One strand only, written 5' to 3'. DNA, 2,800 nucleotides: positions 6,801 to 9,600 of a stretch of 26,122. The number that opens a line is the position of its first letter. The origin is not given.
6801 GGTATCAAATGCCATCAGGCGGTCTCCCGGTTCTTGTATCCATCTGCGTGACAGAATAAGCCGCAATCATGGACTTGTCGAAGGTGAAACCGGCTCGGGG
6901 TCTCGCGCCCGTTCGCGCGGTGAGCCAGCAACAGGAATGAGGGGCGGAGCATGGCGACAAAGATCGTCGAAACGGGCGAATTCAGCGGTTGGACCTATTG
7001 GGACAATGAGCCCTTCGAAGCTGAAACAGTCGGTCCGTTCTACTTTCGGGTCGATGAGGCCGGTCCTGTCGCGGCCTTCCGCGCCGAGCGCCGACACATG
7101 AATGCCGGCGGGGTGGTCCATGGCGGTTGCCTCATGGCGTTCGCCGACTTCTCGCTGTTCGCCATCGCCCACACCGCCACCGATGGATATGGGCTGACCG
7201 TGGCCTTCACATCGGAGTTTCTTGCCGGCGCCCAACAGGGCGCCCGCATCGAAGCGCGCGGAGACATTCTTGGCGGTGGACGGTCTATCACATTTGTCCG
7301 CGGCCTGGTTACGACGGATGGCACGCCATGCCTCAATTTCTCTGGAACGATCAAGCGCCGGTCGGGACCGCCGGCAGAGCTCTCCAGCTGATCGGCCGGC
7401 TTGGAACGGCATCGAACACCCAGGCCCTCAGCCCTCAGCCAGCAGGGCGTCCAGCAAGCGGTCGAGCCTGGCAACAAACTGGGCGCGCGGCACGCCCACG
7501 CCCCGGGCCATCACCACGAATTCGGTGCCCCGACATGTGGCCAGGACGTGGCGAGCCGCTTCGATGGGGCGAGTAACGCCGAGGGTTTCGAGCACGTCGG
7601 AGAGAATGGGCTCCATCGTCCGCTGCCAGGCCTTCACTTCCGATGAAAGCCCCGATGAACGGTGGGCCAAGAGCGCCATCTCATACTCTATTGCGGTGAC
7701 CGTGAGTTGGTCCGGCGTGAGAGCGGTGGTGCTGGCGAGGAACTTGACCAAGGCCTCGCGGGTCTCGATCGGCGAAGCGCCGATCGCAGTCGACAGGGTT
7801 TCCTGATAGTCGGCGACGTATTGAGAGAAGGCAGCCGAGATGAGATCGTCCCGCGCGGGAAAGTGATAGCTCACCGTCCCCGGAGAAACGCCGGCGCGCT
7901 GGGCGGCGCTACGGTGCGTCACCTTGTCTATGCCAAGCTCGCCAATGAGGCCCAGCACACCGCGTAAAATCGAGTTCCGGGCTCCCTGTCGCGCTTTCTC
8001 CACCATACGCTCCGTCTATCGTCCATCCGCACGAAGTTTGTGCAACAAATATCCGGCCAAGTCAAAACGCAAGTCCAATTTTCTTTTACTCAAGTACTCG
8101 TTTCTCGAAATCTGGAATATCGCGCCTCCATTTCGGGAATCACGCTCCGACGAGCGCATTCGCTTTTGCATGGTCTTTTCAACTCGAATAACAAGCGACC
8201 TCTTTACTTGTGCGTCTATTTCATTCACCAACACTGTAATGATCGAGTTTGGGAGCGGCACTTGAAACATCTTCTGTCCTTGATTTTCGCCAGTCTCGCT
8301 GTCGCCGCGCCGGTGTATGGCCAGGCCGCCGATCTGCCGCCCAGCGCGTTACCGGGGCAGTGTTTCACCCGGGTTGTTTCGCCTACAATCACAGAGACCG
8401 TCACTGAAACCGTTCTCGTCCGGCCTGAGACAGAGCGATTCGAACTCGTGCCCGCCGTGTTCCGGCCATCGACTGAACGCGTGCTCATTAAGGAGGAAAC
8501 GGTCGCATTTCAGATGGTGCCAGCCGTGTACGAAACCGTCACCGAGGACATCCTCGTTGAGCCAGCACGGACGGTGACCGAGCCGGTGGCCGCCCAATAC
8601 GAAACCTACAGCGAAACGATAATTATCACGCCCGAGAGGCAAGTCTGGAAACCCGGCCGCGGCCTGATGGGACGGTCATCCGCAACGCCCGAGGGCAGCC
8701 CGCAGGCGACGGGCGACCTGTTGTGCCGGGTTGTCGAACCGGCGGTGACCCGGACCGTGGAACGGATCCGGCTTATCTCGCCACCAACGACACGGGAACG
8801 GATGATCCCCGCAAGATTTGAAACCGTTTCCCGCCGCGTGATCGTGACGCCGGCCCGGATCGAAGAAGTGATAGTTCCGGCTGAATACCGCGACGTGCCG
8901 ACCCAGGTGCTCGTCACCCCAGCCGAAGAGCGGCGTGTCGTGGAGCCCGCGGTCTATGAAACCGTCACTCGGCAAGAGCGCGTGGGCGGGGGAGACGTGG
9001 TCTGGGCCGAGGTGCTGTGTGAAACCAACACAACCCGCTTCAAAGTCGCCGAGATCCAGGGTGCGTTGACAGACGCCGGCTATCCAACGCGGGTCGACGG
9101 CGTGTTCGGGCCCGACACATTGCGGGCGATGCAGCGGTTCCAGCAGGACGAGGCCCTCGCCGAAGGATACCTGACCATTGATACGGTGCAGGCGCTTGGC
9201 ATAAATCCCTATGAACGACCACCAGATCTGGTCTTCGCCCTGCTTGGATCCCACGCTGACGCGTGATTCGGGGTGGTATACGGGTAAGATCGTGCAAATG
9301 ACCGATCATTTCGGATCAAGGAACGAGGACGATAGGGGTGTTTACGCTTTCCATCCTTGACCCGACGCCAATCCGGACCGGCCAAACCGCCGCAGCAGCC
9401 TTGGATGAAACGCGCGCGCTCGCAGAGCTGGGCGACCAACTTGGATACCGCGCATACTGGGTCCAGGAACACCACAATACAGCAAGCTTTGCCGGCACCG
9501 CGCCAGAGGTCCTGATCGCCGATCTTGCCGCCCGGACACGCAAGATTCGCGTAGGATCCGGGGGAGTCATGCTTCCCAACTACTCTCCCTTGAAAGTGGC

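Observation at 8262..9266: Unrecognised secreted tandem-repeat protein ending in a peptidoglycan-binding domain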

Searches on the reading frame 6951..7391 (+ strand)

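Call 65: search_protein_families(library=pfam, proteins=[window:6951-7391:+], max_evalue=0.00001)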
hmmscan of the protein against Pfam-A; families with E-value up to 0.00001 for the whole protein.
window:6951-7391:+ (146 aa): 2 families
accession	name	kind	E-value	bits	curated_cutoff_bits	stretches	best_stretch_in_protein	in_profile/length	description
PF03061.28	4HBT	-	2.3e-09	37.9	20.6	1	53-124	1-74/79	Thioesterase superfamily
PF13622.12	4HBT_3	-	1.5e-06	28.8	24.3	1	49-132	4-80/83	Acyl-CoA thioesterase N-terminal domain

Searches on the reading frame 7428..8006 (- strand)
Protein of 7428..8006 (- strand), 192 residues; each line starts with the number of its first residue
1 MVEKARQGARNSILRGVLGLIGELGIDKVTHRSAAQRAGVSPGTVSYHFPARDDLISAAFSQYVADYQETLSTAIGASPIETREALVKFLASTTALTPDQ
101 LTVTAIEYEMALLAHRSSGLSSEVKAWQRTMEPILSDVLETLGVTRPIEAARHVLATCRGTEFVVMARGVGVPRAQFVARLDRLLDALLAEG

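Call 3: search_protein_families(library=pfam, proteins=[window:7428-8006:-], max_evalue=1)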
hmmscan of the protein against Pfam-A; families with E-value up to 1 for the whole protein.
window:7428-8006:- (192 aa): 6 families
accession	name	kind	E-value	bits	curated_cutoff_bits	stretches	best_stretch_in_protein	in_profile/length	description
PF17940.6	TetR_C_31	-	4.7e-09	36.8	27.4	1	82-186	2-106/107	Tetracyclin repressor-like, C-terminal domain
PF00440.29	TetR_N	-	1.3e-07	31.7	24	1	14-58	2-46/47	Bacterial regulatory proteins, tetR family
PF12840.13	HTH_20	-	0.0089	16.4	27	0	34-48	24-38/51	Helix-turn-helix domain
PF13560.12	HTH_31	-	0.0094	16.7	27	0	29-48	15-34/64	Helix-turn-helix domain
PF00356.27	LacI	-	0.12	12.6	27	1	35-48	6-19/46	Bacterial regulatory proteins, lacI family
PF13412.12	HTH_24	-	0.17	12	21.9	1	29-48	18-37/48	Winged helix-turn-helix DNA-binding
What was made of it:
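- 7428..8006 (-): Divergent TetR-family regulator gene (192 aa). TetR_N (31.7 bits) and TetR_C_31 (36.8 bits), both above their cut-offs (call 3).
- On TetR-family repressor with divergent target (for the neighbour gene): TetR_N 31.7 bits and TetR_C_31 36.8 bits (call 3).
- Checked: The divergent TetR gene is real: 7428-8006 (-), TetR_N plus TetR_C_31 (call 3).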

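Call 4: search_protein_families(library=ncbifam, proteins=[window:7428-8006:-], max_evalue=1)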
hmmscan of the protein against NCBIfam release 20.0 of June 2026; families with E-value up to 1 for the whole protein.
window:7428-8006:- (192 aa): 20 families
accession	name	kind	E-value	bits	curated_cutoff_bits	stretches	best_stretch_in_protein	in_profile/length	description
NF041196.1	ScbR_bind_reg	equivalog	1.6e-08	34.9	150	1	9-190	7-187/191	ScbR family autoregulator-binding transcription factor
NF001978.0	PRK00767.1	equivalog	6.2e-08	32.7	118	1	10-88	11-88/197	transcriptional regulator BetI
TIGR03384.1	betaine_BetI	equivalog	9.2e-08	32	201.3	1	10-87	10-89/189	choline-binding transcriptional repressor BetI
NF033703.1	transcr_KstR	equivalog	9e-07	28.6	280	1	5-142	4-138/185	cholesterol catabolism transcriptional regulator KstR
NF051852.1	efflux_TF_MtrR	exception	2.1e-06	27.7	280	1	7-82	9-84/205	multidrug efflux system transcriptional repressor MtrR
NF010319.1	PRK13756.1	equivalog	1.1e-05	25.4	265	1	10-62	4-56/199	tetracycline resistance transcriptional repressor TetR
NF037937.1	septum_RefZ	equivalog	4.2e-05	23.5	180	1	12-91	3-83/195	forespore capture DNA-binding protein RefZ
NF053516.1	TranRepPrsAVib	equivalog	7e-05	22.7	300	1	5-75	3-73/208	TetR family transcriptional repressor PsrA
TIGR03613.1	RutR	equivalog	0.00047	20.1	368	1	4-73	4-73/202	pyrimidine utilization regulatory protein R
NF011572.0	PRK14996.1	equivalog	0.00066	19.6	144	1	6-88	6-85/192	TetR family transcriptional regulator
NF040929.1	quorum_TF_HapR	equivalog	0.00067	19.4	350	1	18-88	25-94/200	LuxR/HapR/OpaR family quorum-sensing transcriptional regulator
NF008587.1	PRK11552.1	equivalog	0.00074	19.3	365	1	8-69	7-66/213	transcriptional regulator CecR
TIGR03968.1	mycofact_TetR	equivalog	0.0011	18.6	224.9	1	6-89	7-92/190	mycofactocin system transcriptional regulator MftR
NF007949.0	PRK10668.1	equivalog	0.0039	16.7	271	1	6-64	9-67/216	multidrug efflux transporter transcriptional repressor AcrR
NF053878.1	FATransRegFadRBac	equivalog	0.007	16.2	200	1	12-91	7-85/190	fatty acid metabolism transcriptional regulator FadR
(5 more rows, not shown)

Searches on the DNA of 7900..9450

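Call 75: search_rna_families(source=window, start=7900, end=9450, threshold=evalue, max_evalue=0.1)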
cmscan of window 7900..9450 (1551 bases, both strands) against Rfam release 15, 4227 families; matches with E-value up to 0.1: 0.
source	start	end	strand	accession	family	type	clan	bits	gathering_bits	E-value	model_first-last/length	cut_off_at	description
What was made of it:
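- Tried and rejected: Riboswitch or other known RNA in the long AT-rich leader: no Rfam match at E up to 0.1 (call 75).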
